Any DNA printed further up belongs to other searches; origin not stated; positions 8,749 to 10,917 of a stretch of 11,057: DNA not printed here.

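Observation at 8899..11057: Surface-protein locus of unknown function: Calx-beta + 2x PPC + PT/Gly linker + SdrD-B-like, followed by a second anchored PT-linker protein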

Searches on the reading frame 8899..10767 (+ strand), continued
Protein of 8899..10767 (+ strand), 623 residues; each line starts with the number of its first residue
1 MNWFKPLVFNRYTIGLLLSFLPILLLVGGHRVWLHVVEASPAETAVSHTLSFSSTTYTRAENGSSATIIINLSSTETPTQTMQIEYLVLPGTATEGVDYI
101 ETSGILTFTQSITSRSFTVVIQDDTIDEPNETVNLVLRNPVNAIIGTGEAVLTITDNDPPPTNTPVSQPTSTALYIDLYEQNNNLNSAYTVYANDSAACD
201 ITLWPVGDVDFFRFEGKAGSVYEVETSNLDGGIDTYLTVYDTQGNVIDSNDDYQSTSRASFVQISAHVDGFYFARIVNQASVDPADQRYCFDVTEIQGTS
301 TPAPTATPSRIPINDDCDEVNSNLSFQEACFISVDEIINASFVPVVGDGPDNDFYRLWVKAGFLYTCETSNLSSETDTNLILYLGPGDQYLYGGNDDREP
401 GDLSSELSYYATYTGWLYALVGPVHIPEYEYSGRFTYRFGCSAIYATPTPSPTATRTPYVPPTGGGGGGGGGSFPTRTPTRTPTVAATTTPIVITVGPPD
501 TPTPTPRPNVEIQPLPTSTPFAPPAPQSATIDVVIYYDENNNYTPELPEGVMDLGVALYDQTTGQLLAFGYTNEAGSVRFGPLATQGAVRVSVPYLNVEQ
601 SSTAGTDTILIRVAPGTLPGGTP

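Call 21: find_related_loci(query=A2, collection=genome_contigs, flank=6000)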
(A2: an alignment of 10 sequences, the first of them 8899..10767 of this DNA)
Query A2 (623 aa) in genome_contigs; peptide patterns used: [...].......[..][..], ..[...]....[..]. (x = any residue, [..] = any of these).
187 stretches matched a pattern; 82 encode a relative of the query (tblastn E <= 1e-3); the best 80 are kept; 80 distinct loci.
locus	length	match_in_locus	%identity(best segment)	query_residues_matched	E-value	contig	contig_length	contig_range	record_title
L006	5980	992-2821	47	10-615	4e-158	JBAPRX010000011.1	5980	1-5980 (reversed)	MAG: Candidatus Promineifilaceae bacterium isolate MFD01065_ilm_asm_bin18 k127_409, whole genome shotgun sequence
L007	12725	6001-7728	45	16-620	7e-141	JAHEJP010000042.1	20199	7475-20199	MAG: Chloroflexota bacterium isolate Ww555 NODE_5984_length_20199_cov_6.613308, whole genome shotgun sequence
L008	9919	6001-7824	44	6-623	5e-138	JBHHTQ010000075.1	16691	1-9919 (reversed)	MAG: Anaerolineae bacterium isolate S.9.sp3_bin.44 NODE_494_length_16691_cov_7.718201, whole genome shotgun sequence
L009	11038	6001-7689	46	37-619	9e-137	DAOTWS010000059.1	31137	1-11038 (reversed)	MAG TPA_asm: Anaerolineae bacterium isolate H16_161 k91_778017, whole genome shotgun sequence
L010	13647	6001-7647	45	50-620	2e-136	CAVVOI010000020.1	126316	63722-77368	MAG: uncultured Chloroflexia bacterium isolate MFD09779.bin.1.333 genome assembly, contig: contig_94052, whole genome sh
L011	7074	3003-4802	45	10-623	2e-134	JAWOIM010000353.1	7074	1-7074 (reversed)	MAG: Chloroflexota bacterium isolate CWP5-2.bin.34 k191_1602839, whole genome shotgun sequence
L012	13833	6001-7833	44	11-623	1e-133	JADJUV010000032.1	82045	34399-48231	MAG: Candidatus Trichofilum aggregatum isolate Hirt_MAXAC.142 tig00026298-10-816830, whole genome shotgun sequence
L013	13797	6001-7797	43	11-623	2e-133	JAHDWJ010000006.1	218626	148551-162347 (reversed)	MAG: Anaerolineae bacterium isolate CHL7 NODE_170_length_218626_cov_19.732572, whole genome shotgun sequence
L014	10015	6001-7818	47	7-623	4e-131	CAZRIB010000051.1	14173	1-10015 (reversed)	MAG TPA_asm: uncultured Ardenticatenaceae bacterium isolate SRP162660_co2_81 genome assembly, contig: NODE_1801_length_1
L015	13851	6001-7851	45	1-623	8e-131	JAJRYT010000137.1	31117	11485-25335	MAG: Chloroflexota bacterium isolate Dive96_bin3.68 k141_2256855, whole genome shotgun sequence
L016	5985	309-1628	52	164-619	2e-129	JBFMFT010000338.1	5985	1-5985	MAG: Chloroflexota bacterium isolate MAG278 MAG278_338, whole genome shotgun sequence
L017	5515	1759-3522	46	34-623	2e-129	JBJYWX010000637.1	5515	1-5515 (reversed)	MAG: Candidatus Promineifilaceae bacterium isolate S0_2_050615r3r5_39 S0_2_050615r3r5_39_000000000637, whole genome shot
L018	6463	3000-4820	46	2-623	5e-129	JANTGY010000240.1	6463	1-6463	MAG: Anaerolineae bacterium isolate bin10092 c_000000014240, whole genome shotgun sequence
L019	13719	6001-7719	45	50-623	1e-127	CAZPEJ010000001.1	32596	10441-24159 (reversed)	MAG TPA_asm: uncultured Ardenticatenaceae bacterium isolate SRP173033_co1_124 genome assembly, contig: NODE_1973_length_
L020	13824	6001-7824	44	11-623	2e-127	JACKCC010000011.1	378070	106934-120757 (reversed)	MAG: Ardenticatenaceae bacterium isolate HK-STAS-CHLO-37 HK-STAS-CHLO-37_11, whole genome shotgun sequence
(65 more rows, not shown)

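Call 24: search_protein_families(library=pfam, proteins=[P0121], max_evalue=0.1)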
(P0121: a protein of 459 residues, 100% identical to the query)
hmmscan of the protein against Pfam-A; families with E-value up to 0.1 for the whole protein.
P0121 (459 aa): 1 family
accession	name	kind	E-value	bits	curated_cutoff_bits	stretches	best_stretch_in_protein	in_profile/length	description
PF11611.13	DUF4352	-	1.2e-07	32.5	25.9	1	255-329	31-104/122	Domain of unknown function (DUF4352)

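Call 30: predict_structure(alignment_id=A1)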
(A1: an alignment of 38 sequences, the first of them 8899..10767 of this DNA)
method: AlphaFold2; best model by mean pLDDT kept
length: 623 residues; sequences in the alignment: 38
mean_pLDDT: 79.2   pTM: 0.33
mean pLDDT of the five models: 79.2, 78.6, 77.9, 77.4, 74.9
residues with pLDDT >= 90: 298; 70-90: 170; 50-70: 34; < 50: 121
segments of 3 or more residues with pLDDT < 50: 1-5, 30-44, 163-174, 299-309, 450-523, 621-623
pLDDT, mean of each block of 10 residues (from residue 1): 55 82 67 36 64 97 93 90 96 95 95 96 92 97 95 92 43 60 91 95 84 95 95 92 93 83 94 94 82 81 42 72 83 95 80 93 94 93 87 89 94 92 90 93 75 40 39 43 41 39 42 37 67 90 83 93 92 92 88 90 82 68 39
secondary structure, 60 per line:
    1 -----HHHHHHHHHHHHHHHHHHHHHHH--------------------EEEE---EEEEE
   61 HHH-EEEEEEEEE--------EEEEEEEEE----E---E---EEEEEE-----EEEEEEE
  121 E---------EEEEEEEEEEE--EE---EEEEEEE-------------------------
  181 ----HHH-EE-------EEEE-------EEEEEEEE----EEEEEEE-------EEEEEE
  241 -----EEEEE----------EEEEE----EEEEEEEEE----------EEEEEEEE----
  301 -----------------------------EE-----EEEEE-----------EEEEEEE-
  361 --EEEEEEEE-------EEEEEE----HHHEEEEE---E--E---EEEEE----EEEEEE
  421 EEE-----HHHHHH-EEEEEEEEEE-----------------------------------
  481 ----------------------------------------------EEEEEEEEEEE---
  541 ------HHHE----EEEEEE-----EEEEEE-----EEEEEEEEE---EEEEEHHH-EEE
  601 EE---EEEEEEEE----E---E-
elements in order: H6-28 E49-52 E56-60 E65-73 E82-90 E103-108 E114-121 E131-141 E149-155 E198-201 E209-216 E221-227 E235-240 E246-250 E261-265 E270-278 E289-296 E337-341 E353-359 E363-370 E378-383 E391-395 E406-410 E415-423 H429-434 E436-445 E527-537 E555-560 E566-571 E577-585 E589-593 E598-602 E606-613

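Call 32: fold_search(model_id=the predicted structure, library=pdb)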
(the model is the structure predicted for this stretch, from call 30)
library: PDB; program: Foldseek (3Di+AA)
matches with E <= 10: 1842; with E <= 0.001: 214
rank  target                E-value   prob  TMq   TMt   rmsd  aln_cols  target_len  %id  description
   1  5iku                  8.6e-12  1.00  0.16  0.39  18.8       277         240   14  Crystal structure of the Hathewaya histolytica ColG tandem collagen-binding domain s3as3b in the presence of calcium at  (released 2017-03-15)
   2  8sgt_A                1.1e-11  1.00  0.17  0.16  17.1       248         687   17  Cryo-EM structure of human NCX1 in Ca2+ bound, activated state (group II in the presence of 0.5 mM Ca2+) (released 2023-10-11)
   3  8sgj_A                3.0e-11  1.00  0.17  0.14  17.3       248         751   17  Cryo-EM structure of human NCX1 in apo inactivated state (released 2023-10-11)
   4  2dpk                  1.6e-10  1.00  0.17  0.85   1.1       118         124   29  The Crystal Structure of the Primary Ca2+ Sensor of the Na+/Ca2+ Exchanger (released 2006-06-13)
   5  3gin_B                1.7e-10  1.00  0.17  0.91   1.2       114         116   29  Crystal structure of E454K-CBD1 (released 2009-04-21)
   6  9iv8                  1.9e-10  1.00  0.17  0.14  17.4       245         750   18  Cryo-EM structure of human NCX1 in PIP2 diC8 bound state (released 2025-03-19)
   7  3gin_A                2.2e-10  1.00  0.17  0.90   1.4       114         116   28  Crystal structure of E454K-CBD1 (released 2009-04-21)
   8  8jp0                  3.0e-10  1.00  0.17  0.15  17.2       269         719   17  structure of human sodium-calciumexchanger NCX1 (released 2024-01-03)
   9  3rb5_A                3.3e-10  1.00  0.17  0.43  15.6       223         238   15  Crystal structure of calcium binding domain CBD12 of CALX1.1 (released 2011-11-02)
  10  3rb7_G                4.1e-10  1.00  0.17  0.43  17.7       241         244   17  Crystal structure of CBD12 from CALX1.2 (released 2011-11-02)
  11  3rb5_B                4.1e-10  1.00  0.17  0.42  17.8       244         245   16  Crystal structure of calcium binding domain CBD12 of CALX1.1 (released 2011-11-02)
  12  3e9t_B                4.9e-10  1.00  0.17  0.91   1.2       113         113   24  Crystal structure of Apo-form Calx CBD1 domain (released 2009-09-01)
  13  3us9                  4.9e-10  1.00  0.17  0.42  20.0       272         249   15  Crystal Structure of the NCX1 Intracellular Tandem Calcium Binding Domains(CBD12) (released 2012-07-11)
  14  3e9t_A                5.4e-10  1.00  0.17  0.92   1.2       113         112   23  Crystal structure of Apo-form Calx CBD1 domain (released 2009-09-01)
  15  3ead_C                6.1e-10  1.00  0.17  0.91   1.4       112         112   24  Crystal structure of CALX-CBD1 (released 2009-09-08)
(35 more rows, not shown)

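Call 42: search_solved_structures(query=A1, max_evalue=0.1, show_alignments=0)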
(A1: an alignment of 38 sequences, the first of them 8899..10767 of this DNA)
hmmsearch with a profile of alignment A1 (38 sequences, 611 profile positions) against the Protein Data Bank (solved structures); distinct sequences matched with E-value up to 0.1: 17.
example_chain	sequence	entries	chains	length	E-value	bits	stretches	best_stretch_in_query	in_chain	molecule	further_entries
3us9_A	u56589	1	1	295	5e-20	74.8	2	47-142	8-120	Sodium/calcium exchanger 1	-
3rb5_A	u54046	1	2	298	6.2e-20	74.5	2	51-162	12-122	Na/Ca exchange protein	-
3rb7_A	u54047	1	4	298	1.2e-19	73.5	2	51-162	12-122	Na/Ca exchange protein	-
8jp0_A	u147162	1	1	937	5.2e-18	68.2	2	31-153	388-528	Sodium/calcium exchanger 1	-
8sgi_A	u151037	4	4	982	1.1e-17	67.1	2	41-142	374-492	Sodium/calcium exchanger 1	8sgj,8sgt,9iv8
3ead_A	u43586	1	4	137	5.3e-13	51.6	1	52-162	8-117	Na/Ca exchange protein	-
3e9t_A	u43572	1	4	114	1.1e-12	50.6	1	52-160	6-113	Na/Ca exchange protein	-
2dpk_A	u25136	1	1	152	9.8e-11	44.1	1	49-155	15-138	Sodium/calcium exchanger 1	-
3gin_A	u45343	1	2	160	1.3e-10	43.8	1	49-155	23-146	Sodium/calcium exchanger 1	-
2fws_A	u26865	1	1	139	1.3e-10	43.7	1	50-157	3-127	Sodium/calcium exchanger 1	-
2kls_A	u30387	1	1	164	7.7e-08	34.6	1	51-169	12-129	Sodium/calcium exchanger 1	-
2fwu_A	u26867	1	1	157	1.1e-07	34.1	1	52-169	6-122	Sodium/calcium exchanger 1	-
2klt_A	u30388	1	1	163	2.4e-06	29.6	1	51-169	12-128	Sodium/calcium exchanger 1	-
3fq4_A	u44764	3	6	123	2.7e-06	29.5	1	49-160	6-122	Integrin beta-4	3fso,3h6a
2qvk_A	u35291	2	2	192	5.3e-06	28.5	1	52-150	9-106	Sodium/calcium exchanger 1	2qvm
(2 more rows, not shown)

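Call 47: predict_structure(alignment_id=A4)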
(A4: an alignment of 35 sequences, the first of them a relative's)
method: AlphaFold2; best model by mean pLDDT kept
length: 459 residues; sequences in the alignment: 35
mean_pLDDT: 83.3   pTM: 0.45
mean pLDDT of the five models: 83.3, 82.7, 82.6, 82.1, 81.6
residues with pLDDT >= 90: 274; 70-90: 99; 50-70: 28; < 50: 58
segments of 3 or more residues with pLDDT < 50: 1-8, 44-82, 213-221
pLDDT, mean of each block of 10 residues (from residue 1): 44 77 93 84 46 37 34 35 77 96 81 93 79 96 95 91 90 90 82 86 91 42 76 92 92 89 97 96 91 92 95 97 92 91 94 69 82 96 97 85 95 95 92 97 95 93
secondary structure, 60 per line:
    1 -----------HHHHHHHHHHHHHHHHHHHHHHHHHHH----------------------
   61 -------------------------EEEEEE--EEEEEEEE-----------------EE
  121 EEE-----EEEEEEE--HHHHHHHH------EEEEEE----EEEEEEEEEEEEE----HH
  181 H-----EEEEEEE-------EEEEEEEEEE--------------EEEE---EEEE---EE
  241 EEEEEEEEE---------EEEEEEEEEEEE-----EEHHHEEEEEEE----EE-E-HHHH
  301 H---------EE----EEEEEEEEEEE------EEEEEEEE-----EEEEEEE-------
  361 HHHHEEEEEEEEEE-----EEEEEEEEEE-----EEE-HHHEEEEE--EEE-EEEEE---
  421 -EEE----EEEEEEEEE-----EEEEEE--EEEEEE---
elements in order: H12-38 E86-91 E94-101 E119-123 E129-135 H138-145 E152-157 E162-174 E187-193 E201-210 E225-228 E232-235 E239-249 E259-270 E281-287 H297-301 E317-327 E334-341 E347-353 H361-364 E365-374 E380-389 E395-397 E402-406 E409-411 E413-417 E422-424 E429-437 E443-448 E451-456

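Call 51: fold_search(model_id=the predicted structure, library=pdb)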
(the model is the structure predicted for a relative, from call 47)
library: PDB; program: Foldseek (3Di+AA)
matches with E <= 10: 1900; with E <= 0.001: 102
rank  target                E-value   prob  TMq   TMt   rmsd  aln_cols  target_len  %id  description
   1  9a4z_A                6.9e-06  1.00  0.23  0.53   7.2       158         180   16  Integrative model of YXKC-DACA by crosslinking MS and deep learning (released 2024-09-18)
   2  5k9a                  1.5e-05  1.00  0.23  0.46   3.5       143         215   15  Sortase A from Corynebacterium diphtheriae (released 2016-06-15)
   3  4g1h                  1.5e-05  1.00  0.21  0.50   4.1       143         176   13  Group B Streptococcus Pilus Island 1 Sortase C2 (released 2012-12-05)
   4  3rbj_B                1.6e-05  1.00  0.21  0.48   5.4       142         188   14  Crystal Structure of the lid-mutant of Streptococcus agalactiae Sortase C1 (released 2011-09-07)
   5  7cg9                  1.7e-05  1.00  0.21  0.47   5.3       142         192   14  Crystal structure of pilin-specific sortase SrtC1 from Lactobacillus rhamnosus GG (released 2022-03-02)
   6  4kkp_B                1.7e-05  1.00  0.16  0.29  18.6       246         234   10  Crystal structure of Vibrio cholerae RbmA (crystal form 2) (released 2013-05-22)
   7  5hu4                  1.9e-05  1.00  0.21  0.58   4.7       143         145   14  Cystal structure of listeria monocytogenes sortase A (released 2017-02-01)
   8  6ixz_B                2.4e-05  1.00  0.21  0.52   4.7       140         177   11  X-ray structure of sortase C from Clostridium perfringens SM101 (released 2019-08-14)
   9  6ixz_A                2.4e-05  1.00  0.20  0.45   4.9       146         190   14  X-ray structure of sortase C from Clostridium perfringens SM101 (released 2019-08-14)
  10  6bwe_B                2.6e-05  1.00  0.22  0.52   4.8       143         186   16  Sortase A from Corynebacterium diphtheriae, lid mutant (released 2017-12-27)
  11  2xwg_D                2.8e-05  1.00  0.21  0.49   4.8       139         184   16  Crystal structure of sortase C-1 from Actinomyces oris (formerly Actinomyces naeslundii) (released 2011-02-23)
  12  3rbi_B                2.8e-05  1.00  0.21  0.46   5.1       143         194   13  The Type III Crystal Structure of Streptococcus agalactiae Sortase C1 (released 2011-09-07)
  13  3o0p                  2.9e-05  1.00  0.22  0.48   5.0       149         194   13  Pilus-related Sortase C of Group B Streptococcus (released 2011-03-09)
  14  7d6t_B                3.3e-05  1.00  0.21  0.49   4.0       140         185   14  X-ray structure of Clostridium perfringens sortase C with the C-terminal cell wall sorting motif. (released 2021-06-02)
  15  3tbe_F                3.8e-05  1.00  0.21  0.49   4.7       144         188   13  The crystal structure of the complex of Streptococcus agalactiae sortase C1 and MTSET (released 2011-10-26)
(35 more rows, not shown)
